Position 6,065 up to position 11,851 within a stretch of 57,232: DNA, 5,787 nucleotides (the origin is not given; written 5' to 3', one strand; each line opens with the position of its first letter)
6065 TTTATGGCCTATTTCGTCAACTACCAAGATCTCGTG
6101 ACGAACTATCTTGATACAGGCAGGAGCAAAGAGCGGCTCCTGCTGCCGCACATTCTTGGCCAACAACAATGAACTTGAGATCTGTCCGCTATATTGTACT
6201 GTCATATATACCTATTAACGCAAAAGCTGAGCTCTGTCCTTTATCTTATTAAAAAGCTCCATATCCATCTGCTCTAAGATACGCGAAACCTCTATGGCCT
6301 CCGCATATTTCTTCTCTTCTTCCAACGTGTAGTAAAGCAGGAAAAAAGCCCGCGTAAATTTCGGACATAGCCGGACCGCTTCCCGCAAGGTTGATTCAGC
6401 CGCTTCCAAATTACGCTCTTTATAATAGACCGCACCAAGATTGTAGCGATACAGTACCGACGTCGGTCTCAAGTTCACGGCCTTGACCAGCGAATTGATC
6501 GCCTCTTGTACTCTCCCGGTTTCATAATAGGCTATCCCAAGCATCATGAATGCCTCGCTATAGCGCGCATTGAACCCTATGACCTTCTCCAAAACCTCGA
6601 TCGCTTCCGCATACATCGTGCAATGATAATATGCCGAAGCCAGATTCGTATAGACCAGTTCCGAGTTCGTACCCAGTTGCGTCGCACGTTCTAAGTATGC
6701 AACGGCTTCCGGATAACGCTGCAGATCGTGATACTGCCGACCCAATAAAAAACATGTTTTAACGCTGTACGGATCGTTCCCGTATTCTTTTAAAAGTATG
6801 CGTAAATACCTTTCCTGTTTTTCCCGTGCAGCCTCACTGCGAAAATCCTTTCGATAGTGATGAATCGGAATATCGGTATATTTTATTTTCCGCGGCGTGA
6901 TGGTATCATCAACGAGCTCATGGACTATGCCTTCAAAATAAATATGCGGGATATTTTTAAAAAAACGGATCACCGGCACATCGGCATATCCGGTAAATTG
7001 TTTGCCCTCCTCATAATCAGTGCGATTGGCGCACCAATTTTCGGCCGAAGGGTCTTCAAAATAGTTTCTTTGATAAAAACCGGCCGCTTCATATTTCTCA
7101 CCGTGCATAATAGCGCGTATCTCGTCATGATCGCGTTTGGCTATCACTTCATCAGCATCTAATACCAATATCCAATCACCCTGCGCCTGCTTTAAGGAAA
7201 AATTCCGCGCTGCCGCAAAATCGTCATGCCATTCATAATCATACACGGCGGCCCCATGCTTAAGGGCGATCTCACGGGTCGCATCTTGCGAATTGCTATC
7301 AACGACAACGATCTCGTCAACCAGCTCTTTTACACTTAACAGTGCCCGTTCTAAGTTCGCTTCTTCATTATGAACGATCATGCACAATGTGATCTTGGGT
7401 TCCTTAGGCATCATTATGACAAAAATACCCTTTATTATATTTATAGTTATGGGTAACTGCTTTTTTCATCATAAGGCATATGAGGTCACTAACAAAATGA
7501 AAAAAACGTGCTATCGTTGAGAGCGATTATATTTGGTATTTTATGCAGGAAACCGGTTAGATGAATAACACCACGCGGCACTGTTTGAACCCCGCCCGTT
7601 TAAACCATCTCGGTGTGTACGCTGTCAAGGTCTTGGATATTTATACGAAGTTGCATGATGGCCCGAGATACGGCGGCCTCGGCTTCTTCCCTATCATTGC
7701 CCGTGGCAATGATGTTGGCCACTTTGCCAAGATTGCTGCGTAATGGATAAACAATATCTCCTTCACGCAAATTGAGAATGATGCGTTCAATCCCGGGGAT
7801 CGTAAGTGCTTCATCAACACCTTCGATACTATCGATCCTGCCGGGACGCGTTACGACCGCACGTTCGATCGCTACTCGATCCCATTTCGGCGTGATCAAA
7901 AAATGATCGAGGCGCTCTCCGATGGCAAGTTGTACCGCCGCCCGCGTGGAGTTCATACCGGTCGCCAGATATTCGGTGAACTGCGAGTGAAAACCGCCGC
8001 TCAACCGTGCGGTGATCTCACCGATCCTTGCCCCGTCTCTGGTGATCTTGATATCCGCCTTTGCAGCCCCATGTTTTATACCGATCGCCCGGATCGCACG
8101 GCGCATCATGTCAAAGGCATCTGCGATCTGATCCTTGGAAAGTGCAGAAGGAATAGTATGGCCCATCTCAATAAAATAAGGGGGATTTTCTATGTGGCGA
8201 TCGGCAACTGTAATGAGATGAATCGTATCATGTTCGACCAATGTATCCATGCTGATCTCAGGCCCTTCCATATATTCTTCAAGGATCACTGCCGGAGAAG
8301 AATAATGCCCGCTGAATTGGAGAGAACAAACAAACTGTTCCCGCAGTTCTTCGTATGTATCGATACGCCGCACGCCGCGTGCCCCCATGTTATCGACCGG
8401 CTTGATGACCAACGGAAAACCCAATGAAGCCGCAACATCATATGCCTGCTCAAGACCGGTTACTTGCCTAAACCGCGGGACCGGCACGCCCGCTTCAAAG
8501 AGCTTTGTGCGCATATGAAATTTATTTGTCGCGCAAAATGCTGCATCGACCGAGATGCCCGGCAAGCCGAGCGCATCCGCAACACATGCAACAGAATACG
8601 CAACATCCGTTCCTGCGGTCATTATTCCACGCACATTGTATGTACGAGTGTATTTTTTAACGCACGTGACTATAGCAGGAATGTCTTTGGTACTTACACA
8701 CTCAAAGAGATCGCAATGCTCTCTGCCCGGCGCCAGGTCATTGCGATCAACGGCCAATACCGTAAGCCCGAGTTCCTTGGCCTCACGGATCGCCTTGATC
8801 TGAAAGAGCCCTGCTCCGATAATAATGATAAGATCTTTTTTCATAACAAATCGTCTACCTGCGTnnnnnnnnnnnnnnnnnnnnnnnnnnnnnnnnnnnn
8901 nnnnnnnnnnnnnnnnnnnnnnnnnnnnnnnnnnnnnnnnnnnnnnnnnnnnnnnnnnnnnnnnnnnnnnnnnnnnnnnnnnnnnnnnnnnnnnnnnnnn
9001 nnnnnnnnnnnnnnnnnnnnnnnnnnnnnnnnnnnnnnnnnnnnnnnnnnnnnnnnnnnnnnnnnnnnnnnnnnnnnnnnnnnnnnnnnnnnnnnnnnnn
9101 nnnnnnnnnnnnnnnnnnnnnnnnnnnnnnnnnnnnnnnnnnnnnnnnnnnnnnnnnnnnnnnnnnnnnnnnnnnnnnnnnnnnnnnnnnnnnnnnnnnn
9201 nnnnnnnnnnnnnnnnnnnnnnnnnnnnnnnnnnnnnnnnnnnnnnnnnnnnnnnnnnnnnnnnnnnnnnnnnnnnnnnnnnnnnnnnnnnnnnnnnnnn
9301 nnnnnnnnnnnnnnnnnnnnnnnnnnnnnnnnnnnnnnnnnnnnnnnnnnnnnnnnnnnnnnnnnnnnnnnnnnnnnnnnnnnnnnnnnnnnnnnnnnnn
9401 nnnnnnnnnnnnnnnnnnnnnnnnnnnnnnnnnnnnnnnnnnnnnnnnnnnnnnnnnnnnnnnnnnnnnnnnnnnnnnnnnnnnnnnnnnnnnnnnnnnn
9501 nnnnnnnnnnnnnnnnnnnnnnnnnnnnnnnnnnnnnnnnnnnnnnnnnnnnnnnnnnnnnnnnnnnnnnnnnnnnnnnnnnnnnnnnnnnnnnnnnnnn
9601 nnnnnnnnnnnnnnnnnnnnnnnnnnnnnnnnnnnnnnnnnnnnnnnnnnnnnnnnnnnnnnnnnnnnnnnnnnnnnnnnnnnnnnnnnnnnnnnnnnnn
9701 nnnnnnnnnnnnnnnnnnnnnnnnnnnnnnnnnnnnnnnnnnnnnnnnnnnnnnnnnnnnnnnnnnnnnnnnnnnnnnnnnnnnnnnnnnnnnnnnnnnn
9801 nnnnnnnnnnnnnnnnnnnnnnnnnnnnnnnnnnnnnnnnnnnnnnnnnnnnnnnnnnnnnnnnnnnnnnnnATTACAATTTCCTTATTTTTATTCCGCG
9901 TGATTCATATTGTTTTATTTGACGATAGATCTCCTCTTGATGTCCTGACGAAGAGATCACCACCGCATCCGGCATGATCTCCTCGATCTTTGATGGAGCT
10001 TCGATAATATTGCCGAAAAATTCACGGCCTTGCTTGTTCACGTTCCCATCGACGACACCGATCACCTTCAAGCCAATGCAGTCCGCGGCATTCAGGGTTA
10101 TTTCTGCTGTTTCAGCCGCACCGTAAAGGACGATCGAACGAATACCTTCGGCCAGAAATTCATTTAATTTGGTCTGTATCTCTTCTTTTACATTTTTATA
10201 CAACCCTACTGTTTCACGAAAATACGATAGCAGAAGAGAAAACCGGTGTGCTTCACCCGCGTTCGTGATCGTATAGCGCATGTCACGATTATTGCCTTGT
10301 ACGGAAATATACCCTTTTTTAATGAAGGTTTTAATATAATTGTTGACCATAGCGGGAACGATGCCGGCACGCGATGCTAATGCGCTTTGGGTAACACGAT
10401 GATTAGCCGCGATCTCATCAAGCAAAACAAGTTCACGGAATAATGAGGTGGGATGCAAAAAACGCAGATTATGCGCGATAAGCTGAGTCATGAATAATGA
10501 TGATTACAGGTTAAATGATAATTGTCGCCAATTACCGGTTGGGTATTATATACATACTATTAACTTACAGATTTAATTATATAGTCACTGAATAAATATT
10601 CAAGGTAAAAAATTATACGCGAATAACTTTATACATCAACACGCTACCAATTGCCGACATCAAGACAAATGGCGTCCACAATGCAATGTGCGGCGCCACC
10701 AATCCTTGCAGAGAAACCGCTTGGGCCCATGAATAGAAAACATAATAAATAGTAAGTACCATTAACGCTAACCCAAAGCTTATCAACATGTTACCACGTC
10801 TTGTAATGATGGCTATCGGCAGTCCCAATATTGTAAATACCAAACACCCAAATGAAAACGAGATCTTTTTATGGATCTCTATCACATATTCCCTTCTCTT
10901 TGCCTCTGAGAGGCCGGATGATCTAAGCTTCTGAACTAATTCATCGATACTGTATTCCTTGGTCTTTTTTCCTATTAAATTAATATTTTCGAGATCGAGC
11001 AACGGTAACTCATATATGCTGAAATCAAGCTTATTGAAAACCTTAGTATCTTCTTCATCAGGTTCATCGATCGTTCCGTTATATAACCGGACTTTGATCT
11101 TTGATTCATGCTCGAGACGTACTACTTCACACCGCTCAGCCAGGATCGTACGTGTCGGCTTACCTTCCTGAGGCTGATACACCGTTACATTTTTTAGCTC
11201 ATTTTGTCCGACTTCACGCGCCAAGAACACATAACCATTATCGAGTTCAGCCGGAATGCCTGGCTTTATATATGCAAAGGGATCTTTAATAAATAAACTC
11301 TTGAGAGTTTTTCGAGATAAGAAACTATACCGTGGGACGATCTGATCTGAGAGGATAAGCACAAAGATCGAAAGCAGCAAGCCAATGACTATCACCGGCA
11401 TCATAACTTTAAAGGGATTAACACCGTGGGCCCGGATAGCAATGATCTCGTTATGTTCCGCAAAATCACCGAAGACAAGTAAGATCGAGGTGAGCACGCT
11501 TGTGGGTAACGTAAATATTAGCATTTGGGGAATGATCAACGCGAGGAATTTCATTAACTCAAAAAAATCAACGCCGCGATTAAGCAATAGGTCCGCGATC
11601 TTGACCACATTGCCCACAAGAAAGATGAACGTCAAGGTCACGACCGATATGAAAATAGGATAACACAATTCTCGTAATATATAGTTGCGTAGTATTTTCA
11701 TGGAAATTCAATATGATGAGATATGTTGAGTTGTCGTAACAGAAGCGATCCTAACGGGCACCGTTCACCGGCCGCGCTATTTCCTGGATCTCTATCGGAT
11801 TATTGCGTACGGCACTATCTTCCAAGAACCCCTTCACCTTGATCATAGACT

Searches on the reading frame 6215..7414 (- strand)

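Call 9: search_protein_families(library=pfam, proteins=[window:6215-7414:-], max_evalue=0.00001)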
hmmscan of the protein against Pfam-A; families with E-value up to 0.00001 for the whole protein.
window:6215-7414:- (399 aa): 17 families
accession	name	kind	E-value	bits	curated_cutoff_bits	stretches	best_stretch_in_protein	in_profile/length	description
PF07719.23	TPR_2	-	1.2e-22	78.5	27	0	287-318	2-33/34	Tetratricopeptide repeat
PF00535.33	Glycos_transf_2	-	7.6e-22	78.5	23.3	1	10-121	2-121/168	Glycosyl transferase family 2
PF13181.12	TPR_8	-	8.6e-20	69.6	25.7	0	287-318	2-33/34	Tetratricopeptide repeat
PF00515.34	TPR_1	-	2.7e-19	68.5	27.8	0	323-353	4-34/34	Tetratricopeptide repeat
PF13414.12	TPR_11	-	8.1e-19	67.5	26.8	1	295-332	3-40/42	TPR repeat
PF13432.12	TPR_16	-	1.2e-13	51.6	32.7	1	291-351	2-62/65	Tetratricopeptide repeat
PF14559.12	TPR_19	-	2.8e-13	50.4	25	0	268-314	7-53/68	Tetratricopeptide repeat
PF13424.12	TPR_12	-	5.9e-13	49.3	30.1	0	291-351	8-76/77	Tetratricopeptide repeat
PF13176.12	TPR_7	-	5.1e-12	45.3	27.9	0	220-244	1-27/36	Tetratricopeptide repeat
PF12895.13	ANAPC3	-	1e-11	45.4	27.2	1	266-345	3-81/82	Anaphase-promoting complex, cyclosome, subunit 3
PF23914.1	TPR_CcmH_CycH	-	1.9e-11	44.5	42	1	287-382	51-149/158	Cytochrome c-type biogenesis protein H TPR domain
PF13428.12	TPR_14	-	2.9e-11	43.3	23.5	0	223-260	6-43/44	Tetratricopeptide repeat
PF13431.12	TPR_17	-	1.1e-10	41.3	24.4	0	311-340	4-33/34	Tetratricopeptide repeat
PF13174.12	TPR_6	-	6.8e-10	39.4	26.3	0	287-319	1-33/33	Tetratricopeptide repeat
PF13704.12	Glyco_tranf_2_4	-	9.3e-09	36.1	27.5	1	15-100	1-95/98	Glycosyl transferase family 2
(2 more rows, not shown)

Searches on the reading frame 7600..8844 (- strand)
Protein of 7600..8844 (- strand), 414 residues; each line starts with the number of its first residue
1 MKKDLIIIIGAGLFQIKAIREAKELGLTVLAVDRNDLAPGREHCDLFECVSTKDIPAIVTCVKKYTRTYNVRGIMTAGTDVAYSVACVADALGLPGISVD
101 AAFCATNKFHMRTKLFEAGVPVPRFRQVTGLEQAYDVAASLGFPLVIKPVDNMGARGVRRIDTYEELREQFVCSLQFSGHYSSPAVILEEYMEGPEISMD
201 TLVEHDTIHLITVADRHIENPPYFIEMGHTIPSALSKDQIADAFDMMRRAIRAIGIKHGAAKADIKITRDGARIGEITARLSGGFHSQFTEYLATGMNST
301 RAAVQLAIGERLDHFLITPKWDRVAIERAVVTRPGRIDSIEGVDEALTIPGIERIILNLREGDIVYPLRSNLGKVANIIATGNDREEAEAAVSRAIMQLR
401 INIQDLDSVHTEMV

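Call 9: search_protein_families(library=pfam, proteins=[window:7600-8844:-], max_evalue=0.00001)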
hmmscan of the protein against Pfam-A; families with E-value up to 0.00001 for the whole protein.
window:7600-8844:- (414 aa): 8 families
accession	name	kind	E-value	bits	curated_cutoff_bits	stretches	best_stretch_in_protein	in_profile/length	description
PF18603.7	LAL_C2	-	1.9e-18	66.9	29.4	1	331-403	5-77/78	L-amino acid ligase C-terminal domain 2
PF13535.11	ATP-grasp_4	-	2.3e-16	60.2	27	1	142-282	2-153/160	ATP-grasp domain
PF02786.22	CPSase_L_D2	-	1.1e-12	48.4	19.8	1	111-314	5-210/211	Carbamoyl-phosphate synthase L chain, ATP binding domain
PF02655.19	ATP-grasp_3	-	1.3e-11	45.3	23.2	1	105-283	1-159/160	ATP-grasp domain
PF01071.24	GARS_A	-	3.4e-08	34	27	1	106-217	1-114/194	Phosphoribosylglycinamide synthetase, ATP-grasp (A) domain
PF18130.6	ATPgrasp_N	-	4.2e-07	30.9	27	1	20-96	2-81/81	ATP-grasp N-terminal domain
PF15632.11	ATPgrasp_Ter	-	7e-07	29.5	29.1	1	183-310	2-111/131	ATP-grasp in the biosynthetic pathway with Ter operon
PF07478.18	Dala_Dala_lig_C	-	5.3e-06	26.5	24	1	119-272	6-166/204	D-ala D-ala ligase C-terminus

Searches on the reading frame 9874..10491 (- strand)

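Call 48: search_protein_families(library=pfam, proteins=[window:9874-10491:-], max_evalue=0.001)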
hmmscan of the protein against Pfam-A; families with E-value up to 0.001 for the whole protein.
window:9874-10491:- (205 aa): 5 families
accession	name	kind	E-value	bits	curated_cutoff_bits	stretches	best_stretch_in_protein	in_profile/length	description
PF08484.17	Methyltransf_14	-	1.9e-09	38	23.5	1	98-201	50-154/160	C-methyltransferase C-terminal domain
PF13412.12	HTH_24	-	4.5e-07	29.8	21.9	1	23-62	8-47/48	Winged helix-turn-helix DNA-binding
PF01047.28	MarR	-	1.1e-06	28.8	24.6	1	20-72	5-57/59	MarR family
PF12802.13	MarR_2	-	8.1e-05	23.1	27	1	20-70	7-58/61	MarR family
PF13545.12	HTH_Crp_2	-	0.00029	21.2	27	1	31-75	21-61/70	Crp-like helix-turn-helix domain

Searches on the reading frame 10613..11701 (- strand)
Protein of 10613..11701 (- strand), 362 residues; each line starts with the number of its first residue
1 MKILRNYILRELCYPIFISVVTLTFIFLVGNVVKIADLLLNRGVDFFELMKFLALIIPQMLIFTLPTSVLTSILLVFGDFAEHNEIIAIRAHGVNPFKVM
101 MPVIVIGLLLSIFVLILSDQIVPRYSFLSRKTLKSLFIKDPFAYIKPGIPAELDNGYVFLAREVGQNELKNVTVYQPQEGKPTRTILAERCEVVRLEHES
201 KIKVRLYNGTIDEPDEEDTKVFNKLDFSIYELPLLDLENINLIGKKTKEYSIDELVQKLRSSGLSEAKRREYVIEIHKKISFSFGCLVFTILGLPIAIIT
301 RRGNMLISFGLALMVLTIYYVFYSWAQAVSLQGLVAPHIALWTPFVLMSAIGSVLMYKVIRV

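Call 9: search_protein_families(library=pfam, proteins=[window:10613-11701:-], max_evalue=0.00001)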
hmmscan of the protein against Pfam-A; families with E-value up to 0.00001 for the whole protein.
window:10613-11701:- (362 aa): 1 family
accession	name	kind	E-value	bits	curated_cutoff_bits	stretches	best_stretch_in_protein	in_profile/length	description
PF03739.19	LptF_LptG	-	1.1e-76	258.7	27.9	1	7-358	2-353/353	Lipopolysaccharide export system permease LptF/LptG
